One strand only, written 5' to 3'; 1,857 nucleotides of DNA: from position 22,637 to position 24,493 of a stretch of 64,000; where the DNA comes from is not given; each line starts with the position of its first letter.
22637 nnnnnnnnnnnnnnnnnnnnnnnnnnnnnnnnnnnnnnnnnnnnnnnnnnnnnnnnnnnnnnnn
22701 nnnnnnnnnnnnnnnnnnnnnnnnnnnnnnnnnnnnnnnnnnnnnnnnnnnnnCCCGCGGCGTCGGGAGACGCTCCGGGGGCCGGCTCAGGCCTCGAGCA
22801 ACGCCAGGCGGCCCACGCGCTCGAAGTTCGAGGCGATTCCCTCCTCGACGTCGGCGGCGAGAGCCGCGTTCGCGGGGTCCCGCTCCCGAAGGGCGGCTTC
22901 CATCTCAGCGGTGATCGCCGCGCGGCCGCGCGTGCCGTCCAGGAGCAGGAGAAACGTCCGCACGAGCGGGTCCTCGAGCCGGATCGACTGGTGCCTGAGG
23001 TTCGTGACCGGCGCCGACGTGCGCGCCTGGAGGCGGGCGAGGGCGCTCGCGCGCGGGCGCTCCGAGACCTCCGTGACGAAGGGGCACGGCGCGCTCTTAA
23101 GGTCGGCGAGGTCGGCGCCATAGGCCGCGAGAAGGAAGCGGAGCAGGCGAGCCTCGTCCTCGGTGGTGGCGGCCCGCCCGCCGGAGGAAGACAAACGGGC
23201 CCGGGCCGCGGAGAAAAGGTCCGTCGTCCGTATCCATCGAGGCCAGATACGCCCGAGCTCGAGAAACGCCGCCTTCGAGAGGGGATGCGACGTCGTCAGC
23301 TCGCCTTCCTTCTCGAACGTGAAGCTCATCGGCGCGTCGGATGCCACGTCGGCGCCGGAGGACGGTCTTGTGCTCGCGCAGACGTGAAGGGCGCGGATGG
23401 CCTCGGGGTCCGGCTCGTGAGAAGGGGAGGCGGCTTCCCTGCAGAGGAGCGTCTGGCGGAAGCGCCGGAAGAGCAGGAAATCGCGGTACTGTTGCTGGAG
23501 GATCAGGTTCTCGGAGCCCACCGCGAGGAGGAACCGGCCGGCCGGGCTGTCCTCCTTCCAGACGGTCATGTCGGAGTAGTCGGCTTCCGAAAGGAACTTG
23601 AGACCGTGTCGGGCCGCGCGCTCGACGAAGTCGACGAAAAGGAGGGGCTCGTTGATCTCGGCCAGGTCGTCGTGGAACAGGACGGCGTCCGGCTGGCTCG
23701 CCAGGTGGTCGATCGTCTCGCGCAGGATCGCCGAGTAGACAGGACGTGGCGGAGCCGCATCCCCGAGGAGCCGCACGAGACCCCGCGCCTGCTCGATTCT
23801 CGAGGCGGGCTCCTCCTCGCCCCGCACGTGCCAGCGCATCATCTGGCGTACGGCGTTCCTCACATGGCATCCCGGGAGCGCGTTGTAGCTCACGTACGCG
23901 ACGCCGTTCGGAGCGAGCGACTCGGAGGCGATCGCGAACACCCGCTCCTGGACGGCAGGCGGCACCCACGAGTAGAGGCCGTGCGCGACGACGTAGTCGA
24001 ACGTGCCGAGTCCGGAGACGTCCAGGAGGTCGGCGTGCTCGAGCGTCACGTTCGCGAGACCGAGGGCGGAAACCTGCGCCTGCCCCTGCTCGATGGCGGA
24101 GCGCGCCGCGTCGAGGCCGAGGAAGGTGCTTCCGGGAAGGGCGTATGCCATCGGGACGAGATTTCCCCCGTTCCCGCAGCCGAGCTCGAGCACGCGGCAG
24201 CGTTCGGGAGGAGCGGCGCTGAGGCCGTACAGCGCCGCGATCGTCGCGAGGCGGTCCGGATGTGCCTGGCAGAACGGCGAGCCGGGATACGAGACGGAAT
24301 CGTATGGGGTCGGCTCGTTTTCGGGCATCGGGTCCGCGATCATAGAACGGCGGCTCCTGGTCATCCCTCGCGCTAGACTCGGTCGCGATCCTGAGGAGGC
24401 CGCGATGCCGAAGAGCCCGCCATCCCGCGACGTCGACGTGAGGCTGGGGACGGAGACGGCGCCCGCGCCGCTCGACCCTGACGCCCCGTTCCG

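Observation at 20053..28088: Candidate undescribed module around the TssBC fusion (CxxCxxCC protein, tandem paralogs, MTase, unknown, HEAT protein)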

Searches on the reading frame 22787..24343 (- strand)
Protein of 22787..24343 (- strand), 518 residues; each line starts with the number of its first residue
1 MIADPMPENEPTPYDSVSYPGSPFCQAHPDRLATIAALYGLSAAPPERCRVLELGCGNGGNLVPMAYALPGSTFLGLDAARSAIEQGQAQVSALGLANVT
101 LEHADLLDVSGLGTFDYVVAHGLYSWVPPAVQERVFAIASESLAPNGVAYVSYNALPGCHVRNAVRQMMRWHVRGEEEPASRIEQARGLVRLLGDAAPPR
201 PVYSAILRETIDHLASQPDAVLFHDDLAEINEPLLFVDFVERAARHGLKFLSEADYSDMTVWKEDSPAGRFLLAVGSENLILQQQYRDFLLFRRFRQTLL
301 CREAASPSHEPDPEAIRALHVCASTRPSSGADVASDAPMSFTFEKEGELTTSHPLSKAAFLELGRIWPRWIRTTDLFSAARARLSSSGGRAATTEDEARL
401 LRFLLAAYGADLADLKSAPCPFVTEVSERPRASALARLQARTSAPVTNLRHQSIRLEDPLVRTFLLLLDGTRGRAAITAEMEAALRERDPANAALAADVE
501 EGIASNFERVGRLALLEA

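Call 6: search_protein_families(library=pfam, proteins=[window:22787-24283:-], max_evalue=0.01)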
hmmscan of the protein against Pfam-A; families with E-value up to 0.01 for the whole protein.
window:22787-24283:- (498 aa): 9 families
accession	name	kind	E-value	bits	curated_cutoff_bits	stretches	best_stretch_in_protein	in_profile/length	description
PF10119.14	MethyTransf_Reg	-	3.1e-19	70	25.5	1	199-282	2-84/84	Predicted methyltransferase regulatory domain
PF08242.18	Methyltransf_12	-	8.3e-14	52.5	30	1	32-128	1-97/98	Methyltransferase domain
PF13649.12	Methyltransf_25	-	9e-14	52.4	27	1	31-127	1-97/97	Methyltransferase domain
PF21782.3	PKMT_2nd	-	1.6e-13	51.3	27.8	1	408-467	1-60/98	PKMT, C-terminal winged helix domain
PF13847.12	Methyltransf_31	-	5.3e-11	42.8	27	1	28-135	4-113/145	Methyltransferase domain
PF13489.12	Methyltransf_23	-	2.3e-09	37.6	27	1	21-174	16-155/164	Methyltransferase domain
PF08241.18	Methyltransf_11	-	6.3e-07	30.4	21.2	1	32-130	1-94/95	Methyltransferase domain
PF02390.23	Methyltransf_4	-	9.2e-07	28.9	24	1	30-86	4-60/173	Putative methyltransferase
PF05175.20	MTS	-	0.00025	21.2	23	1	27-131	31-138/170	Methyltransferase small domain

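Call 7: search_protein_families(library=ncbifam, proteins=[window:22787-24283:-], max_evalue=0.01)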
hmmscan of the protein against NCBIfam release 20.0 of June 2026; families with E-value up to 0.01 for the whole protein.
window:22787-24283:- (498 aa): 18 families
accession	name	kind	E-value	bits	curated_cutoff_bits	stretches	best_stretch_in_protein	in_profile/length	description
NF043040.1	corrin_prot_MT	hypoth_equivalog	6.3e-09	35.6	180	1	26-152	40-168/216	corrinoid protein-associated methyltransferase CpaM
TIGR00091.1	TIGR00091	equivalog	1.3e-06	28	112.65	1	31-83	20-72/194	tRNA (guanosine(46)-N7)-methyltransferase TrmB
TIGR03534.1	RF_mod_PrmC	equivalog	8.8e-06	25.4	199.1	1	25-100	85-162/253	peptide chain release factor N(5)-glutamine methyltransferase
NF047649.1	MTase_UXPK_star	exception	8.6e-05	21.7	460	1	30-104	80-156/283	methyltransferase/UXPK-star double selenoprotein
TIGR04543.1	ketoArg_3Met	equivalog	0.00011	21.5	425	1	21-82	143-205/336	2-ketoarginine methyltransferase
NF040703.1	cyclopro_CfaB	exception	0.00011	21.2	650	1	30-127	162-259/393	C17 cyclopropane fatty acid synthase CfaB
TIGR02021.1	BchM-ChlM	equivalog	0.00022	20.7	158.9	1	25-100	52-124/218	magnesium protoporphyrin IX methyltransferase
NF041536.1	ArsM_DUF2284_UU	exception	0.00022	19.7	575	1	30-133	79-182/459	arsenite methyltransferase/DUF2284 domain selenoprotein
NF001080.0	PRK00121.2-2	equivalog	0.00054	19.2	132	1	31-82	50-101/224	tRNA (guanosine(46)-N7)-methyltransferase TrmB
TIGR01983.1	UbiG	equivalog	0.00058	19.2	102.95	1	26-132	48-152/228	bifunctional 2-polyprenyl-6-hydroxyphenol methylase/3-demethylubiquinol 3-O-methyltransferase UbiG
TIGR02072.1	BioC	equivalog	0.0007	19.5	184.95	1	26-132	33-133/244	malonyl-ACP O-methyltransferase BioC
NF041820.1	daptide_MTase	equivalog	0.0018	17.8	175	1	28-141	37-152/243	daptide-type RiPP biosynthesis methyltransferase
NF010703.0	PRK14103.1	equivalog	0.0021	17.5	320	1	28-111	30-106/256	trans-aconitate 2-methyltransferase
NF002910.0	PRK03522.2-3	equivalog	0.0033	16.5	558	1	29-87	236-294/383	23S rRNA (uracil(747)-C(5))-methyltransferase RlmC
NF008686.0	PRK11705.1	equivalog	0.0041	16.2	400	1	29-129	169-263/383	cyclopropane fatty acyl phospholipid synthase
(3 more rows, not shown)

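Call 49: search_solved_structures(query=window:22787-24343:-, max_evalue=0.001)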
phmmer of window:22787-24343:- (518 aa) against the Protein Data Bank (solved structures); distinct sequences matched with E-value up to 0.001: 8.
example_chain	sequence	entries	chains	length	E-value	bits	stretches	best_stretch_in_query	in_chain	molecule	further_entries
5dnk_A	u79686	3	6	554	1.5e-65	224.9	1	11-478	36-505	protein lysine methyltransferase 1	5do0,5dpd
5doo_A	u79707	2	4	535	1.5e-59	205.2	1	12-472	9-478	protein lysine methyltransferase 2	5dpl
5f8c_A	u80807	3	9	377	5.8e-09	38.3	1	49-148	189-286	Methyltransferase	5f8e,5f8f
7bgg_A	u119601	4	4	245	1.4e-06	30.4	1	48-148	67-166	heterocyclic toxin methyltransferase (Rv0560c) | 2-heptyl-1-hydroxyquinolin-4(1H)-one methyltransferase | Uncharacterized protein Rv0560c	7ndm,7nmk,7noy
5t38_A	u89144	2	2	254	3.5e-05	25.9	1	44-126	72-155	EvdMO1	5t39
9fce_A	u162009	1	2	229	5e-05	25.4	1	36-191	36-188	SAM dependent methyltransferase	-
6ec3_A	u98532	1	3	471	0.0001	24.3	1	44-126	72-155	Methyltransferase domain-containing protein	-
4nec_A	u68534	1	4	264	0.0002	23.3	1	13-151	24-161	Putative SAM-dependent methyltransferase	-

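Call 73: search_protein_families(library=padloc, proteins=[window:22787-24343:-], max_evalue=0.001)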
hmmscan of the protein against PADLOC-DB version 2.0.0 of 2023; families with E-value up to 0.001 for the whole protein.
window:22787-24343:- (518 aa): 1 family
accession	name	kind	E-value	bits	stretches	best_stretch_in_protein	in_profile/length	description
PDLC04134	mad2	-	1.1e-19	68.7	1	40-172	284-416/492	mads_2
